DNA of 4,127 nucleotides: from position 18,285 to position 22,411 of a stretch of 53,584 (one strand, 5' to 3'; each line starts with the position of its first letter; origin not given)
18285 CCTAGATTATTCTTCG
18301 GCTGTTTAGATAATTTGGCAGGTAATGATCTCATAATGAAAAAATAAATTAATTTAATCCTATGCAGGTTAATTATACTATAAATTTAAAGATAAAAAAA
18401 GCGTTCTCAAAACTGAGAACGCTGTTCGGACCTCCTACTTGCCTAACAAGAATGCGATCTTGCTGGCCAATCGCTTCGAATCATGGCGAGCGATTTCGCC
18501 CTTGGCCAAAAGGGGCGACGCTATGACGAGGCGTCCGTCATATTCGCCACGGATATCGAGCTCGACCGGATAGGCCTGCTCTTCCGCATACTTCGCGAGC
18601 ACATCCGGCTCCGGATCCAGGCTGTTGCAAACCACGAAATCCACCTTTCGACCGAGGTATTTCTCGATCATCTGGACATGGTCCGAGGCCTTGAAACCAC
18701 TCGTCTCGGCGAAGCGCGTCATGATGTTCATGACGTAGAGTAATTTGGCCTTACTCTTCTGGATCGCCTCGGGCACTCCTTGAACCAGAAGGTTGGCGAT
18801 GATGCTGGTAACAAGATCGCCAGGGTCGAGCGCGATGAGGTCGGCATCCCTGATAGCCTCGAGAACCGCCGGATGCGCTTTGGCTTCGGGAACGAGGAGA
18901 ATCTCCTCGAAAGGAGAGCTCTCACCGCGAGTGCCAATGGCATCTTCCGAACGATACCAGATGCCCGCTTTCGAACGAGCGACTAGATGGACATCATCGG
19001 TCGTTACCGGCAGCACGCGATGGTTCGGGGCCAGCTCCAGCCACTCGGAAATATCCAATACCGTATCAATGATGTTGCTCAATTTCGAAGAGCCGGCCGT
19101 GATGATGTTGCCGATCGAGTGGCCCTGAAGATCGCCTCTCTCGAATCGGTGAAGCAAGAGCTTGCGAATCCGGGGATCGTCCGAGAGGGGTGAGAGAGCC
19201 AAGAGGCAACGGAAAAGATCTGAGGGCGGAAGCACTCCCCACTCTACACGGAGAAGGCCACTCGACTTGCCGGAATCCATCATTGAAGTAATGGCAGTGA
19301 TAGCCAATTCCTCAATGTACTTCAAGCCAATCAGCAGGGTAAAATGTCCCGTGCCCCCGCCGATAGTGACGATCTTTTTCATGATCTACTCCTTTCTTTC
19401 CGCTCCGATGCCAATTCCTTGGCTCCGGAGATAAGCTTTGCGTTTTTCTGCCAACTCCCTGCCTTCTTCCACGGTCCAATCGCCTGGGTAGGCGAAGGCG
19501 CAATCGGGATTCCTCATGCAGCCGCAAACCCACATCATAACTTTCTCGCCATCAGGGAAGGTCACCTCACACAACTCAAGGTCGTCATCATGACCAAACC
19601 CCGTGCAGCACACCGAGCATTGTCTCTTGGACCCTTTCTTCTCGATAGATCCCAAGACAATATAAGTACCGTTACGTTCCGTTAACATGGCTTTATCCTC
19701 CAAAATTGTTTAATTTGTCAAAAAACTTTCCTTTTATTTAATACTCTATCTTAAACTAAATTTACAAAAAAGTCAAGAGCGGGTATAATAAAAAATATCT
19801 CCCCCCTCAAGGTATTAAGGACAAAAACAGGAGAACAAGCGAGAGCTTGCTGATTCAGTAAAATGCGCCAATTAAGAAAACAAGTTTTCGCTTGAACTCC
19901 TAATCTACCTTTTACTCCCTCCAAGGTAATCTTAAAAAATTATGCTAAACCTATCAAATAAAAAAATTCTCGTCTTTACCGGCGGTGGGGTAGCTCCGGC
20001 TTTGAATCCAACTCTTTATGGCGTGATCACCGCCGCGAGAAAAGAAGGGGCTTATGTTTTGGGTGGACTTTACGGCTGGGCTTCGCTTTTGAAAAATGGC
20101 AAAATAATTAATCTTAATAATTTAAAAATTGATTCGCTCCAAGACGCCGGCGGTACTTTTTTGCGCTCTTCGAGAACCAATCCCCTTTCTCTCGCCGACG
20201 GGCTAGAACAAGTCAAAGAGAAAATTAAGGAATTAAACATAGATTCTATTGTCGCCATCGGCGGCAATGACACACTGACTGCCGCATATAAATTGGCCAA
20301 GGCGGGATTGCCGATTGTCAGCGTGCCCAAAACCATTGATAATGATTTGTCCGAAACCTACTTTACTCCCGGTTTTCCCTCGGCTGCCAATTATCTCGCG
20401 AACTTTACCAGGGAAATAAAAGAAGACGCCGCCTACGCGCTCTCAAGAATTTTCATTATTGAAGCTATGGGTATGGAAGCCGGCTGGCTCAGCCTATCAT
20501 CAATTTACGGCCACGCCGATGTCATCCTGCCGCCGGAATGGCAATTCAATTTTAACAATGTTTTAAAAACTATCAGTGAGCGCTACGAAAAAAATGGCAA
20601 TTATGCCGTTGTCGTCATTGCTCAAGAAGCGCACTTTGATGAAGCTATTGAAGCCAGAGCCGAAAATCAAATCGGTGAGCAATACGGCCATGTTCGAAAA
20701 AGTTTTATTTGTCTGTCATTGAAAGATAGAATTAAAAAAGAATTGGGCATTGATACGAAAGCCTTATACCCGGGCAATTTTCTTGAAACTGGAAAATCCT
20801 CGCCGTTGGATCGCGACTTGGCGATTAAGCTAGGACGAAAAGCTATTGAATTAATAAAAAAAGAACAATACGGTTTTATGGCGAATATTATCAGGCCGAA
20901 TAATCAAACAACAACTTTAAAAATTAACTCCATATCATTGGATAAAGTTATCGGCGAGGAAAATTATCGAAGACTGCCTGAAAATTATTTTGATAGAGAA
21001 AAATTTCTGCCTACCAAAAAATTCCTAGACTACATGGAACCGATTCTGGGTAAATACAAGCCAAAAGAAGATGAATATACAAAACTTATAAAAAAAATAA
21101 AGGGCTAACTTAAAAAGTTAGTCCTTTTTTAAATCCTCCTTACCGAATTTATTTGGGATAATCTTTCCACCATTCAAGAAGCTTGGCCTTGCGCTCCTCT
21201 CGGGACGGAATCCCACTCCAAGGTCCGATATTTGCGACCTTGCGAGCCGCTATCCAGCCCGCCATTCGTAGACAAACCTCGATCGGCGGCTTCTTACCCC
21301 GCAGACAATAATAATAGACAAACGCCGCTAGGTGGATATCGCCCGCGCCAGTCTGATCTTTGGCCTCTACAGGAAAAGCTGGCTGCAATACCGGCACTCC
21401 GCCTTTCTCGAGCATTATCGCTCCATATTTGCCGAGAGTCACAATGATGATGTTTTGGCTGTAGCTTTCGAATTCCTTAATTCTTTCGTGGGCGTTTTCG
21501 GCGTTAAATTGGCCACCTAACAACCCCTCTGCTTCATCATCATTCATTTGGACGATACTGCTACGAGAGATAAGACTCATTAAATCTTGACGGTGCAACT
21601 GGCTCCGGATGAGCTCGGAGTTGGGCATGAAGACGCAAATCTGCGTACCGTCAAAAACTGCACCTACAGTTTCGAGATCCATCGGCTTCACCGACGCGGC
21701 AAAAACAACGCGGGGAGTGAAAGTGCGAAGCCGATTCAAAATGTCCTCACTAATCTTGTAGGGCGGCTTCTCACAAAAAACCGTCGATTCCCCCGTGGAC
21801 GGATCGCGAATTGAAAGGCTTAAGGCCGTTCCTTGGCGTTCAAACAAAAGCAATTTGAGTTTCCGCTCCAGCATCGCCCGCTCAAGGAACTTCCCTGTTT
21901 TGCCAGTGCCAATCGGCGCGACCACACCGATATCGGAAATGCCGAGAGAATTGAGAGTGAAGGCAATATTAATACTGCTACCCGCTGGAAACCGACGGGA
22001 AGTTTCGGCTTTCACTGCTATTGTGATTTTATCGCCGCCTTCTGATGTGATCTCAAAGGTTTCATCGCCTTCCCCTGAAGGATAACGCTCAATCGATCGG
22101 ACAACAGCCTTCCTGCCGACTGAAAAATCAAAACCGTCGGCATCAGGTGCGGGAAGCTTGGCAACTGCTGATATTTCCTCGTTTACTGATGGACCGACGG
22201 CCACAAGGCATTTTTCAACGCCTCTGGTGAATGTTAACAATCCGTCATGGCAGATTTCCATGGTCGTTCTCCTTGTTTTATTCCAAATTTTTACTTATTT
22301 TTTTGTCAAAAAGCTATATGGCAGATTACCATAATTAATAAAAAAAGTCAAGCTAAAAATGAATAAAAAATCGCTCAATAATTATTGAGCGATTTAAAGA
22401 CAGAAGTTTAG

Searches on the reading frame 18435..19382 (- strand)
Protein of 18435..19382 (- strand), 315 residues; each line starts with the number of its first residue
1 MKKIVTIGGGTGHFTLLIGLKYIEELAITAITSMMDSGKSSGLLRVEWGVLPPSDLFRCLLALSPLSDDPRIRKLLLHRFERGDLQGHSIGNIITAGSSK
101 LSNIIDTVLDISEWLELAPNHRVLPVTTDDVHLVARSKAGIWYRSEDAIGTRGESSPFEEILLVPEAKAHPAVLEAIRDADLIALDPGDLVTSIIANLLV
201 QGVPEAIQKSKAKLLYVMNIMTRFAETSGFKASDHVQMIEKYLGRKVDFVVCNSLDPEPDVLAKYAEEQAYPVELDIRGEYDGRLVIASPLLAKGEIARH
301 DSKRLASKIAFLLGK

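Call 29: search_protein_families(library=ncbifam, proteins=[window:18435-19382:-], max_evalue=0.00001)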
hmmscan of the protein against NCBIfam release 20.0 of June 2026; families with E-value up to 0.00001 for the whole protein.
window:18435-19382:- (315 aa): 3 families
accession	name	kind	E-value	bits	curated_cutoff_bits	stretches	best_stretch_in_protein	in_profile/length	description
TIGR01826.1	CofD_related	subfamily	8.4e-71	238.9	196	1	4-310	1-306/310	uridine diphosphate-N-acetylglucosamine-binding protein YvcK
TIGR04357.1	CofD_rel_GAK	hypoth_equivalog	8.9e-18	64.8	340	1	84-307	132-364/368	GAK system CofD-like protein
TIGR01819.1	F420_cofD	equivalog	2.9e-08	33.1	257.45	1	93-211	103-220/301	2-phospho-L-lactate transferase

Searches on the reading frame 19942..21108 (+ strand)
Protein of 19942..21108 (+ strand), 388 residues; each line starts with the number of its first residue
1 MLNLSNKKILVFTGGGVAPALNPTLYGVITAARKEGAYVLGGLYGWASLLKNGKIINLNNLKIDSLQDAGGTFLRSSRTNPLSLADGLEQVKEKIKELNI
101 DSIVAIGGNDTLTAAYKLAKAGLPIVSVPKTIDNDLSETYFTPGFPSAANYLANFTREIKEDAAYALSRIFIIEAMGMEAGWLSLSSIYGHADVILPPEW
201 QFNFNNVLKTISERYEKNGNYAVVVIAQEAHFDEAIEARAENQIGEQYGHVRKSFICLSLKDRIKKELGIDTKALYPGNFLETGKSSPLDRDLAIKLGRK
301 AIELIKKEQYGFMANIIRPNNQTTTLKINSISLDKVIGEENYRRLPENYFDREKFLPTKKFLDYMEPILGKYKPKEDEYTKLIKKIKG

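Call 29: search_protein_families(library=ncbifam, proteins=[window:19942-21108:+], max_evalue=0.00001)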
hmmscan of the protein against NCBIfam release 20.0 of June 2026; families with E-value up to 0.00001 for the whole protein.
window:19942-21108:+ (388 aa): 11 families
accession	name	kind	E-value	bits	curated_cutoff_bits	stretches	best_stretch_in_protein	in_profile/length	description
TIGR02483.1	PFK_mixed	subfamily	2.3e-72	243.8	430.55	1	8-316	1-311/325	phosphofructokinase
NF002872.1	PRK03202.1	subfamily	3.1e-62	210.4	253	1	7-331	1-303/323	ATP-dependent 6-phosphofructokinase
NF010675.0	PRK14072.1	subfamily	2e-54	185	273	1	6-375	3-393/416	diphosphate--fructose-6-phosphate 1-phosphotransferase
TIGR02482.1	PFKA_ATP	equivalog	2.7e-49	167.8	371.35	1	8-248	1-239/301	6-phosphofructokinase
NF010674.0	PRK14071.1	equivalog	3.2e-43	148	544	1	6-315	4-320/360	ATP-dependent 6-phosphofructokinase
NF041103.1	PFKA_PPi_Ttgales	equivalog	3.1e-36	125.3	550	1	11-339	3-353/407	diphosphate--fructose-6-phosphate 1-phosphotransferase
TIGR02478.1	6PF1K_euk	equivalog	7e-31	107.1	708.4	1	6-330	389-702/744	6-phosphofructokinase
NF005301.0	PRK06830.1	equivalog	1.3e-28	99.7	400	1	7-301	82-387/445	ATP-dependent 6-phosphofructokinase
NF005482.0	PRK07085.1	subfamily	1e-21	77.1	446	1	6-226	73-311/558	diphosphate--fructose-6-phosphate 1-phosphotransferase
TIGR02477.1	PFKA_PPi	equivalog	6.1e-17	61.3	587.95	1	11-226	72-305/539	diphosphate--fructose-6-phosphate 1-phosphotransferase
NF005121.0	PRK06555.1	equivalog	2.2e-13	49.7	395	1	6-200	3-219/404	pyrophosphate--fructose-6-phosphate 1-phosphotransferase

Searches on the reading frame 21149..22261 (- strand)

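Call 29: search_protein_families(library=ncbifam, proteins=[window:21149-22261:-], max_evalue=0.00001)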
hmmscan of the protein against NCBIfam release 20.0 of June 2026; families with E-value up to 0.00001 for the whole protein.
window:21149-22261:- (370 aa): 13 families
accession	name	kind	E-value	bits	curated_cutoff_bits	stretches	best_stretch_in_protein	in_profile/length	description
TIGR02152.1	D_ribokin_bact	equivalog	2.1e-16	60.1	299.65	1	229-356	171-295/298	ribokinase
TIGR04382.1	myo_inos_iolC_N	equivalog_domain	1.1e-13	51.2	300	1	227-357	182-305/309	5-dehydro-2-deoxygluconokinase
TIGR03168.1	1-PFK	subfamily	4.7e-13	48.7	216.4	1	232-346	175-286/305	hexose kinase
TIGR03828.1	pfkB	equivalog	7.3e-13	48.2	292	1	232-346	175-286/305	1-phosphofructokinase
NF049991.1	TagKinase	equivalog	1.4e-09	37.2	420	1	215-357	176-311/321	tagatose kinase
NF007321.0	PRK09813.1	equivalog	1.8e-09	37.5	247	0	255-348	172-261/261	fructoselysine 6-kinase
NF006957.1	PRK09434.1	equivalog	2.5e-09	37.1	450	1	223-322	169-264/302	fructokinase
NF053626.1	RibKinHalex1628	equivalog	1.1e-08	34.9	330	1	222-335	165-266/293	ATP-dependent ribose-1-phosphate kinase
NF008353.0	PRK11142.1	equivalog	2.3e-08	33.9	341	1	230-359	175-301/307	ribokinase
NF040938.1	KDG_KDGal_kin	equivalog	3.2e-08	33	400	1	221-357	170-299/305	bifunctional 2-dehydro-3-deoxygluconokinase/2-dehydro-3-deoxygalactonokinase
TIGR02198.1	rfaE_dom_I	equivalog_domain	5.7e-08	32.2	345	1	231-316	188-274/315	D-glycero-beta-D-manno-heptose-7-phosphate kinase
NF041164.1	NucKinThplmales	equivalog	5.9e-07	29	450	1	210-333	151-263/295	nucleoside kinase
NF041320.1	pfkB_Halo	equivalog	3.2e-06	26.8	400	1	84-346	28-281/302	1-phosphofructokinase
